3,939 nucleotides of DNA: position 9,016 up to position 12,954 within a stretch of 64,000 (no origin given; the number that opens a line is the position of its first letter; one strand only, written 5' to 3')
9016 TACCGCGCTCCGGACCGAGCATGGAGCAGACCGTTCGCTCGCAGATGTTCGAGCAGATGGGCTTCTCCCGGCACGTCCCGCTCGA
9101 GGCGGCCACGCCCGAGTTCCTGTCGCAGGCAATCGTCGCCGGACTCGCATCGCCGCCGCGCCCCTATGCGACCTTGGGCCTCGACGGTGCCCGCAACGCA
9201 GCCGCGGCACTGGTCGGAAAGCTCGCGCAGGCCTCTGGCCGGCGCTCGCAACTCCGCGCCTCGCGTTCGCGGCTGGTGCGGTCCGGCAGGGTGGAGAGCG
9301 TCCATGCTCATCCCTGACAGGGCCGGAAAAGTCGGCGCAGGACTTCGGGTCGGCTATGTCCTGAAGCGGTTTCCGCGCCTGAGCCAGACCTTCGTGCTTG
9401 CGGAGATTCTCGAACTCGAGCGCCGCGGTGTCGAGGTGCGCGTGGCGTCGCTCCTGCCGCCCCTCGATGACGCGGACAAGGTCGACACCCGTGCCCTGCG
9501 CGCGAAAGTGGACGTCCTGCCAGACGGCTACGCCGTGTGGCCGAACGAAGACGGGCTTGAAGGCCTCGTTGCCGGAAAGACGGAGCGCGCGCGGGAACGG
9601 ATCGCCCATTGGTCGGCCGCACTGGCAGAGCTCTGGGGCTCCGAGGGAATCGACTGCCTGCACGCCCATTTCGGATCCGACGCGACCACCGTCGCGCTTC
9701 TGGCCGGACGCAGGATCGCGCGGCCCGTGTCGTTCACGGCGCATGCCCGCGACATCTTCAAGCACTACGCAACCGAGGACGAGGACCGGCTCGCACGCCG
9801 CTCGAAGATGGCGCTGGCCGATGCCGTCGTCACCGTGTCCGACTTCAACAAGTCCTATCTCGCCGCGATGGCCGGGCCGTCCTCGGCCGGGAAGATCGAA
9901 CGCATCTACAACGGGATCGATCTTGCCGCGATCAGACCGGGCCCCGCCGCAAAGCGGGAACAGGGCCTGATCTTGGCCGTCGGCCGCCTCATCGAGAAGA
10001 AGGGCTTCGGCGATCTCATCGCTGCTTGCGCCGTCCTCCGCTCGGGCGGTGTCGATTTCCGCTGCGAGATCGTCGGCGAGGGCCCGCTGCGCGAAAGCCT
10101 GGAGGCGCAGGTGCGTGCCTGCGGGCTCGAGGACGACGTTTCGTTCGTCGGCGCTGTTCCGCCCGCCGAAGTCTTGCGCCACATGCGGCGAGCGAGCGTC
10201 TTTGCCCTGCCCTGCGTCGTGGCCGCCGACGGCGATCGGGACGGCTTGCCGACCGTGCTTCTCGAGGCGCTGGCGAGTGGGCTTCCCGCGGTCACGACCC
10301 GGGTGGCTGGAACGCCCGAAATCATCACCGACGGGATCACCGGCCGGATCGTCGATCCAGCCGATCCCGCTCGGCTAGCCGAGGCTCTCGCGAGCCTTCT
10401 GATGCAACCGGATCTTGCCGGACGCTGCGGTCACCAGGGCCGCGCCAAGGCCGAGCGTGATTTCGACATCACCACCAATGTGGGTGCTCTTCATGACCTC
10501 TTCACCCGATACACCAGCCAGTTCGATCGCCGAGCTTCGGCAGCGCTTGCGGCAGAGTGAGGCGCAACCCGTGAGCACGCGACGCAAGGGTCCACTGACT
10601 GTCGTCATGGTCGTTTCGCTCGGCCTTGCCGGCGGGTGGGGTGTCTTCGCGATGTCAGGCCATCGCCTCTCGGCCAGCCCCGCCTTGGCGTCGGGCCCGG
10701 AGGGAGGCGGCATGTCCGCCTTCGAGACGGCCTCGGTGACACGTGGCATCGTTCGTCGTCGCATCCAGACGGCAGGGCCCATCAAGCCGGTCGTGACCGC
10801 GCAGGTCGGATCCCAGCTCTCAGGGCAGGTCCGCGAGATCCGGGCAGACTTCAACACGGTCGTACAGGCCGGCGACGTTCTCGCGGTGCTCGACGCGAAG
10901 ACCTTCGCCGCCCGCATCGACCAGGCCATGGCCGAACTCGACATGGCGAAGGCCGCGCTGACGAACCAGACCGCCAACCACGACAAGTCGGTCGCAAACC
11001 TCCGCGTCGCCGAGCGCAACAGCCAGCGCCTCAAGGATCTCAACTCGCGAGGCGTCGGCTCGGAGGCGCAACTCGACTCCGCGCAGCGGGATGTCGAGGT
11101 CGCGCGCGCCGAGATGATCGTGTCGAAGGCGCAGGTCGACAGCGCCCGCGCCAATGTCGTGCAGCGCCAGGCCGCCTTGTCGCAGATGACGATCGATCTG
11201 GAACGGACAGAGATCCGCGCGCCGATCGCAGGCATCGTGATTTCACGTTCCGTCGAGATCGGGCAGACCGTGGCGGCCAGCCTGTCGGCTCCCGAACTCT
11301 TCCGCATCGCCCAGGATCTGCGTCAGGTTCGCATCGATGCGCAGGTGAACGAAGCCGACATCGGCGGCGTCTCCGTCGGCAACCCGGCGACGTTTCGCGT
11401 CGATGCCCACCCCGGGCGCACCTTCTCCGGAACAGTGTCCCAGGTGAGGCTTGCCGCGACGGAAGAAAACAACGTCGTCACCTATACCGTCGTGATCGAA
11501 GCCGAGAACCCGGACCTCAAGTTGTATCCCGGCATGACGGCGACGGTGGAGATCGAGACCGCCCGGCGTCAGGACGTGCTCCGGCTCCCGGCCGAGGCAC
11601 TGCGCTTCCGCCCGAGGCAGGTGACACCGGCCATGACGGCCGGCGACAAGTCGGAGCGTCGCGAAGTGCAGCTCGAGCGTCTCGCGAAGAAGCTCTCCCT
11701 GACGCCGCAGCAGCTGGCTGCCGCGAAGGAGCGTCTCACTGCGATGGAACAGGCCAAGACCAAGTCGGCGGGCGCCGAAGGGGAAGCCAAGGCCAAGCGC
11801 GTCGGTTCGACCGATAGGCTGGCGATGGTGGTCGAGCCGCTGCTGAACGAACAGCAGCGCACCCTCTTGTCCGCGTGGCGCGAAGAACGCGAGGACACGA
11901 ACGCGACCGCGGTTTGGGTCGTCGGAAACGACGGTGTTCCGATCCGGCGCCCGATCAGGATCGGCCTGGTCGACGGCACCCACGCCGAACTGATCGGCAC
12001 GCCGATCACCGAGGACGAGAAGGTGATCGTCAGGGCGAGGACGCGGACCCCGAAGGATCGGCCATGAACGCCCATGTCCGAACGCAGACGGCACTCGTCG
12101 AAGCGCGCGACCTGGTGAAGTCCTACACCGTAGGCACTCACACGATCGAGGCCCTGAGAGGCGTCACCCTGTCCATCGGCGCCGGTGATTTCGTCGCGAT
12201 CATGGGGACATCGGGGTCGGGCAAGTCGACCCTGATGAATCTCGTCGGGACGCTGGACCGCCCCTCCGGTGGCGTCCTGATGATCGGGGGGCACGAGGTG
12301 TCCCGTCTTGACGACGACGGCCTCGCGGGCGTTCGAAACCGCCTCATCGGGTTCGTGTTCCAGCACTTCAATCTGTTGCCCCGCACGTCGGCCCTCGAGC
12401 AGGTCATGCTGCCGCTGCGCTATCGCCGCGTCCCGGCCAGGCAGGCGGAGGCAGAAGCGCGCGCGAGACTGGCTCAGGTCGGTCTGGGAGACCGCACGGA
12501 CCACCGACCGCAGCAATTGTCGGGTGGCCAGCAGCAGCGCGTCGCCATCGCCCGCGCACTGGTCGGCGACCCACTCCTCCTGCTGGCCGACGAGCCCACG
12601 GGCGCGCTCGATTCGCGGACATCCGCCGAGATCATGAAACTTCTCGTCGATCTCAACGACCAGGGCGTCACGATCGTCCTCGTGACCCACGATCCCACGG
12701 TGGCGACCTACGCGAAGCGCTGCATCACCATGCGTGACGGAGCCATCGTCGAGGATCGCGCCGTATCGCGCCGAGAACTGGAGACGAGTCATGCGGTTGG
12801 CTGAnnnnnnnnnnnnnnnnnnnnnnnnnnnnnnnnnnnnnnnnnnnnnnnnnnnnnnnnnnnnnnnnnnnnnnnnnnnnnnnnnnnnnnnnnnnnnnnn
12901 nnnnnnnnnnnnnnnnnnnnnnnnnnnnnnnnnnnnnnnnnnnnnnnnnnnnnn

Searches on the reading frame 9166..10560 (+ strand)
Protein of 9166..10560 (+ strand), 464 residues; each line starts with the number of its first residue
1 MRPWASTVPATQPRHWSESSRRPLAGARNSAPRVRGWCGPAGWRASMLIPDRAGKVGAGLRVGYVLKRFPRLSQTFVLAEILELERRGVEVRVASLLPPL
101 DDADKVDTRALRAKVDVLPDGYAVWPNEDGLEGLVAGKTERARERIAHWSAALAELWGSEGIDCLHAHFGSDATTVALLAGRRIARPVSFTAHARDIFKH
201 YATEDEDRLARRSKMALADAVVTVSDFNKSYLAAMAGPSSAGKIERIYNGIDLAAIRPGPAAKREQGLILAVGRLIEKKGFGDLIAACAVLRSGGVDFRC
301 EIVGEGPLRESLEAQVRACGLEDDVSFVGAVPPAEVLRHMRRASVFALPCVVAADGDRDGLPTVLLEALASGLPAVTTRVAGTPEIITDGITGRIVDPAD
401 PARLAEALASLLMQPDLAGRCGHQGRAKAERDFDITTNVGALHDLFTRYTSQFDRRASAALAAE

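Call 3: search_protein_families(library=pfam, proteins=[window:9166-10560:+], max_evalue=0.01)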
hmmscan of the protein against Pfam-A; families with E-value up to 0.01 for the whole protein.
window:9166-10560:+ (464 aa): 4 families
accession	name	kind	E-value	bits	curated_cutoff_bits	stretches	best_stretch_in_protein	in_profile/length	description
PF00534.26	Glycos_transf_1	-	1.3e-35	122.9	26.4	1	258-427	7-171/172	Glycosyl transferases group 1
PF13692.12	Glyco_trans_1_4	-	4.7e-32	111.6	27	1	268-412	3-140/142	Glycosyl transferases group 1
PF13439.12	Glyco_transf_4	-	4.9e-16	59.7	28.5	1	75-254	6-169/170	Glycosyltransferase Family 4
PF13524.12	Glyco_trans_1_2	-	1.2e-08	35.5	25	1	299-439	16-139/144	Glycosyl transferase-like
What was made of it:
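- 9304..10560 (+): GT4 glycosyltransferase b. Pfam Glycos_transf_1 1.3e-35 (call 3).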

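Call 5: search_protein_families(library=ncbifam, proteins=[window:9166-10560:+], max_evalue=0.001)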
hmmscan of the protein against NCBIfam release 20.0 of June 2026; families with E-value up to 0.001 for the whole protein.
window:9166-10560:+ (464 aa): 33 families (the best 25 are shown)
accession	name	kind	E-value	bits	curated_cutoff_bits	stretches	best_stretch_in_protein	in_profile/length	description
NF041876.1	EPS_EpsE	equivalog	1.5e-48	166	400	1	62-438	1-385/389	exopolysaccharide biosynthesis GT4 family glycosyltransferase EpsE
TIGR03088.1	stp2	hypoth_equivalog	1.6e-37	129.5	409.05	1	173-447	95-371/374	TIGR03088 family PEP-CTERM/XrtA system glycosyltransferase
TIGR04005.1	wcaL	equivalog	1.9e-36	125.8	537.6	1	62-434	3-391/406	colanic acid biosynthesis glycosyltransferase WcaL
NF047684.1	TeichurnBiosyTuaC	equivalog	6.9e-22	77.9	550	1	162-448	109-388/391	teichuronic acid biosynthesis protein TuaC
TIGR04063.1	stp3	hypoth_equivalog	1.2e-20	73.8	442.05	1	145-447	76-393/397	TIGR04063 family PEP-CTERM/XrtA system glycosyltransferase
TIGR03999.1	thiol_BshA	equivalog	4.4e-20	71.9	273.7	1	150-448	73-372/375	N-acetyl-alpha-D-glucosaminyl L-malate synthase BshA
TIGR02149.1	glgA_Coryne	subfamily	4.7e-19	68.8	302.4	1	142-434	64-375/391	glycogen synthase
TIGR03449.1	mycothiol_MshA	equivalog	1.5e-17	63.6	462.5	1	162-448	103-402/406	D-inositol-3-phosphate glycosyltransferase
TIGR04047.1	MSMEG_0565_glyc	hypoth_equivalog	6.4e-16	58.4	259.85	1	85-416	26-343/373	MSMEG_0565 family glycosyltransferase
NF038298.1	EPS_HpsO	equivalog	3.4e-14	52.4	575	1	265-433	200-371/388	hormogonium polysaccharide biosynthesis glycosyltransferase HpsO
NF050056.1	ProtGlycPglH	equivalog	3.7e-13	49.3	600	1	181-436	104-340/354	GalNAc-alpha-(1->4)-GalNAc-alpha-(1->3)-diNAcBac-PP-undecaprenol alpha-1,4-N-acetyl-D-galactosaminyltransferase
NF050063.1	ProtGlycPglJ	equivalog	8.8e-13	48.2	500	1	219-435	146-352/363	N-acetylgalactosamine-N,N'-diacetylbacillosaminyl-diphospho-undecaprenol 4-alpha-N-acetylgalactosaminyltransferase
NF038229.1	Glyco4_Geo_Pelo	equivalog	1.1e-12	47.7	400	1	163-448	60-335/338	GPMC system family 4 glycosyltransferase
NF007396.0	PRK09922.1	equivalog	3e-11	42.8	385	1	207-410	125-322/361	lipopolysaccharide 1,6-galactosyltransferase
NF041010.1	glycosy_Agl16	equivalog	1.8e-10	40.2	575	1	174-421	93-324/352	glycosylation protein Agl16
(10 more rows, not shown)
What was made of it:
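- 9304..10560 (+): Best NCBIfam hit is EpsE, 166 bits against a cut-off of 400 (call 5).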

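Call 45: search_protein_families(library=padloc, proteins=[window:9304-10560:+], max_evalue=0.001)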
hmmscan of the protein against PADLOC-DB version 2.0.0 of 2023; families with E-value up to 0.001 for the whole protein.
window:9304-10560:+ (418 aa): 0 families

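Call 65: search_solved_structures(query=window:9304-10560:+, max_evalue=0.000001)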
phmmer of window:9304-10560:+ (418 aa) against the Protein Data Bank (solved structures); distinct sequences matched with E-value up to 0.000001: 21.
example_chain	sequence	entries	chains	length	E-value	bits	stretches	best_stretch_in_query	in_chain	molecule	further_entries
5d00_A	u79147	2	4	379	5e-16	61.8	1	105-388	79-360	N-acetyl-alpha-D-glucosaminyl L-malate synthase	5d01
3okc_A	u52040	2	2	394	6.1e-15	58.2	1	222-388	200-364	GDP-mannose-dependent alpha-(1-6)-phosphatidylinositol monomannoside mannosyltransferase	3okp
2jjm_A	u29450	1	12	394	6.7e-15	58.1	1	105-387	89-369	GLYCOSYL TRANSFERASE, GROUP 1 FAMILY PROTEIN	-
3oka_A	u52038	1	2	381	6.8e-15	58.1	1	222-387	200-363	GDP-mannose-dependent alpha-(1-6)-phosphatidylinositol monomannoside mannosyltransferase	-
3mbo_A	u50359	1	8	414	7.7e-15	57.9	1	105-387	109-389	Glycosyltransferase, group 1 family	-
6kih_A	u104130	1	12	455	1.6e-13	53.6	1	153-388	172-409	Tll1590 protein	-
3c4q_A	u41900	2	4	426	7.8e-12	48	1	117-398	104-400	Predicted glycosyltransferases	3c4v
3c48_A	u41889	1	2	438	9.5e-12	47.7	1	117-398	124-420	Predicted glycosyltransferases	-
4n9w_A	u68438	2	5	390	2e-11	46.7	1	107-382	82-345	GDP-mannose-dependent alpha-(1-2)-phosphatidylinositol mannosyltransferase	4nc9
2gej_A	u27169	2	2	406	2.6e-11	46.3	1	106-382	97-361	PHOSPHATIDYLINOSITOL MANNOSYLTRANSFERASE (PimA)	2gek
6tvp_A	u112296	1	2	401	1e-10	44.3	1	162-388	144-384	Alpha-maltose-1-phosphate synthase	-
5i45_A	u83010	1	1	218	1.3e-10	44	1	226-400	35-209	Glycosyl transferases group 1 family protein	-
7qsg_A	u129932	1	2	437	6.8e-09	38.3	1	196-387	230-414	D-inositol 3-phosphate glycosyltransferase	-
6eji_A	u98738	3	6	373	2.1e-08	36.7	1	126-389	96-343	WlaC protein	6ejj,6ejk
8dvz_A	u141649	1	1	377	9.9e-08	34.5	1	168-389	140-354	N, N'-diacetylbacillosaminyl-diphospho-undecaprenol alpha-1,3-N-acetylgalactosaminyltransf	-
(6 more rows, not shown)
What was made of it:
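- GT4-b gives a generic ranking (call 65).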

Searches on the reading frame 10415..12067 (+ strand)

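Call 3: search_protein_families(library=pfam, proteins=[window:10415-12067:+], max_evalue=0.01)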
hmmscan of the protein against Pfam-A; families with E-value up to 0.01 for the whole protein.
window:10415-12067:+ (550 aa): 3 families
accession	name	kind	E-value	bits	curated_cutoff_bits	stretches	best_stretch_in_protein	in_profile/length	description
PF16576.10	HlyD_D23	-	2.6e-19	69.8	30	1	128-376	19-214/214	Barrel-sandwich domain of CusB or HlyD membrane-fusion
PF13437.12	HlyD_3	-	2.5e-14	54.3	22.2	1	267-370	2-103/106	HlyD family secretion protein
PF00364.28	Biotin_lipoyl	-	0.0085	16.3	22.1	0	129-159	43-73/73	Biotin-requiring enzyme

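Call 5: search_protein_families(library=ncbifam, proteins=[window:10415-12067:+], max_evalue=0.001)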
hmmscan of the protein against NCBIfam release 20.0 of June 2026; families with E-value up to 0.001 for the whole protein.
window:10415-12067:+ (550 aa): 17 families
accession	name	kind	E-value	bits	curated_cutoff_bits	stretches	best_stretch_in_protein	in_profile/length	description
TIGR01730.1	RND_mfp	subfamily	5e-41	140.7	94.9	2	237-402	100-266/322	efflux RND transporter periplasmic adaptor subunit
NF008606.0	PRK11578.1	equivalog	1.1e-34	120.3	342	1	101-396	34-314/371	macrolide transporter subunit MacA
TIGR00999.1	8a0102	subfamily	1.8e-21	76.5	319.3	1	149-396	3-218/271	CzcB/NccB family metal efflux transporter periplasmic adaptor subunit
TIGR00998.1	8a0101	subfamily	2.1e-21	76.2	390.8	1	128-348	42-285/334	EmrA/EmrK family multidrug efflux transporter periplasmic adaptor subunit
NF007785.0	PRK10476.1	equivalog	3.4e-20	72.2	376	1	129-350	49-290/347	multidrug transporter subunit MdtN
NF002939.0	PRK03598.1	equivalog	3.1e-16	59.5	393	1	128-382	44-327/332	secretion protein HlyD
TIGR01843.1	type_I_hlyD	subfamily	1.3e-14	54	208.65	1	186-385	191-401/422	HlyD family type I secretion periplasmic adaptor subunit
NF011715.0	PRK15136.1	equivalog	8.5e-13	47.7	563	1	129-332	62-279/390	multidrug efflux MFS transporter periplasmic adaptor subunit EmrA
NF008589.1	PRK11556.1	equivalog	9.3e-09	34.7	391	1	100-397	56-327/392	MdtA/MuxA family multidrug efflux RND transporter periplasmic adaptor subunit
NF007362.0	PRK09859.1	equivalog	9.6e-09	34.8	738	1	227-399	132-312/385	multidrug transporter subunit MdtE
TIGR02971.1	heterocyst_DevB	subfamily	9.7e-09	35.1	129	1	223-347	163-281/327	ABC exporter membrane fusion protein, DevB family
NF007850.1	PRK10559.1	equivalog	3.5e-06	26.3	400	1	132-349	44-227/303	p-hydroxybenzoic acid efflux pump subunit AaeA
NF007303.0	PRK09783.1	subfamily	5.9e-06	25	390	1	263-396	213-339/414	copper/silver efflux system membrane fusion protein CusB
NF045904.1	RND-peri-MexE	equivalog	6.3e-06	25.3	714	0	128-289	63-196/390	multidrug efflux RND transporter periplasmic adaptor subunit MexE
TIGR01000.1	bacteriocin_acc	subfamily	6.8e-05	21.9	258.85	1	180-362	240-417/457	bacteriocin secretion accessory protein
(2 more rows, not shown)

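Call 45: search_protein_families(library=padloc, proteins=[window:10415-12067:+], max_evalue=0.001)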
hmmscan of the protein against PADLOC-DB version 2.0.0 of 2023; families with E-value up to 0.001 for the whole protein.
window:10415-12067:+ (550 aa): 0 families

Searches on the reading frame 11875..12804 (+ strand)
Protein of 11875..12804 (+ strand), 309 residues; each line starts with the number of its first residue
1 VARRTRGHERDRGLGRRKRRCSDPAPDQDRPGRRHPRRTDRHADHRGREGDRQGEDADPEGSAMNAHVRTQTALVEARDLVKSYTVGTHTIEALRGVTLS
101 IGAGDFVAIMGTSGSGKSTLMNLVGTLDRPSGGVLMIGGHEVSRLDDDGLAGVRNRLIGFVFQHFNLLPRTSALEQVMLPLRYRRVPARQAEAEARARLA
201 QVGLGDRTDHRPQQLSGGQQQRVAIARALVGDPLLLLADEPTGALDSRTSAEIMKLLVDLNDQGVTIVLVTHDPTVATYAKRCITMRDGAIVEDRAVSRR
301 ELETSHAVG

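Call 3: search_protein_families(library=pfam, proteins=[window:11875-12804:+], max_evalue=0.01)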
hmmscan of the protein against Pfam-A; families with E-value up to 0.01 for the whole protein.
window:11875-12804:+ (309 aa): 6 families
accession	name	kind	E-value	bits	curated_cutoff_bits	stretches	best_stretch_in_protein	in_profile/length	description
PF00005.33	ABC_tran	-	2.5e-30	106.3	25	1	94-242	1-136/137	ABC transporter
PF13304.12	AAA_21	-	1e-05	26.2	27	1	200-276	223-302/304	AAA domain, putative AbiEii toxin, Type IV TA system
PF02463.25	SMC_N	-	0.0003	20.7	40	0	212-286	134-211/220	RecF/RecN/SMC N terminal domain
PF13191.12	AAA_16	-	0.00074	20.5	32.6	1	100-260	20-158/167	AAA ATPase domain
PF13555.12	AAA_29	-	0.0016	18.6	27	1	97-121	15-39/61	P-loop containing region of AAA domain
PF03193.22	RsgA_GTPase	-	0.0063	16.8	30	0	84-124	87-126/174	RsgA GTPase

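Call 5: search_protein_families(library=ncbifam, proteins=[window:11875-12804:+], max_evalue=0.001)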
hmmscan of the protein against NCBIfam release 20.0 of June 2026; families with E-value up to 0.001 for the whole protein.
window:11875-12804:+ (309 aa): 189 families (the best 25 are shown)
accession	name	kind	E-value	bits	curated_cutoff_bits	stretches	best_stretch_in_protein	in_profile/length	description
NF007826.0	PRK10535.1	equivalog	2.3e-75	254.1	966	1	72-301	2-231/648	macrolide ABC transporter ATP-binding protein/permease MacB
NF038007.1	ABC_ATP_DarD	equivalog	7.8e-68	228.2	375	1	78-290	5-217/218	darobactin export ABC transporter ATP-binding protein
TIGR02211.1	LolD_lipo_ex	equivalog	9e-65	218.3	307.75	1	74-292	1-220/221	lipoprotein-releasing ABC transporter ATP-binding protein LolD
NF008639.0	PRK11629.1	equivalog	3.7e-62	209.8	360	1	72-294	4-227/234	lipoprotein-releasing ABC transporter ATP-binding protein LolD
TIGR02673.1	FtsE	equivalog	6.6e-61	205.7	264.85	1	76-289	3-213/214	cell division ATP-binding protein FtsE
NF007879.0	PRK10584.1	equivalog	1.1e-59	202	336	1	73-294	5-227/228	putative ABC transporter ATP-binding protein YbbA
TIGR03608.1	L_ocin_972_ABC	subfamily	1.9e-56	190.8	254.85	1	89-286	9-206/206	putative bacteriocin export ABC transporter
TIGR02982.1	heterocyst_DevA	subfamily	2e-55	187.8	295.8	1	75-291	2-219/220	ABC exporter ATP-binding subunit, DevA family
TIGR02314.1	ABC_MetN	equivalog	3.4e-51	174.3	499.7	1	75-298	2-226/343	methionine ABC transporter ATP-binding protein MetN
NF007027.0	PRK09493.1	equivalog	3.6e-51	173.8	379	1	76-295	3-218/240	glutamine ABC transporter ATP-binding protein GlnQ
TIGR02315.1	ABC_phnC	equivalog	2.4e-50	171.2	266.1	1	75-298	2-231/243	phosphonate ABC transporter ATP-binding protein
NF008428.0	PRK11264.1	equivalog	2.1e-46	158.2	406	1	75-295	4-226/250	L-cystine ABC transporter ATP-binding protein TcyN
TIGR01186.1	proV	subfamily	5.6e-46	157.3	326.6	1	92-292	7-209/363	betaine/proline/choline family ABC transporter ATP-binding protein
NF040933.2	ABC_arch_GlcV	equivalog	6e-46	156.9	450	1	75-291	3-220/357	glucose ABC transporter ATP-binding protein GlcV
NF006987.0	PRK09452.1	equivalog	7.8e-44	149.9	482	1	64-294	7-229/378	spermidine/putrescine ABC transporter ATP-binding protein PotA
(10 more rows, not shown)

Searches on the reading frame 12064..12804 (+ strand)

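Call 45: search_protein_families(library=padloc, proteins=[window:12064-12804:+], max_evalue=0.001)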
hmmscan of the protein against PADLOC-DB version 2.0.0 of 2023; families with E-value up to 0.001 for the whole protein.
window:12064-12804:+ (246 aa): 7 families
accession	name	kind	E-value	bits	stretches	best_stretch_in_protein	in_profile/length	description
PDLC04135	mad3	-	6.3e-32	109.5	2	142-236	254-352/374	mads_3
PDLC04140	mad8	-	1.7e-10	38.9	1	29-213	15-236/314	mads_8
PDLC04164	AriA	-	1.8e-06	25.7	0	151-213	171-235/253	-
PDLC02980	AriA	-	1e-05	23.7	1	129-213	197-302/304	-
PDLC04213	HEC-02A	-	0.00011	19.9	1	172-215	234-277/337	-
PDLC03878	NsnB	-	0.00036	18.4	0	145-213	210-280/345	-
PDLC02335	AbiLi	-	0.00081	16.5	0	43-63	78-98/326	AbiLi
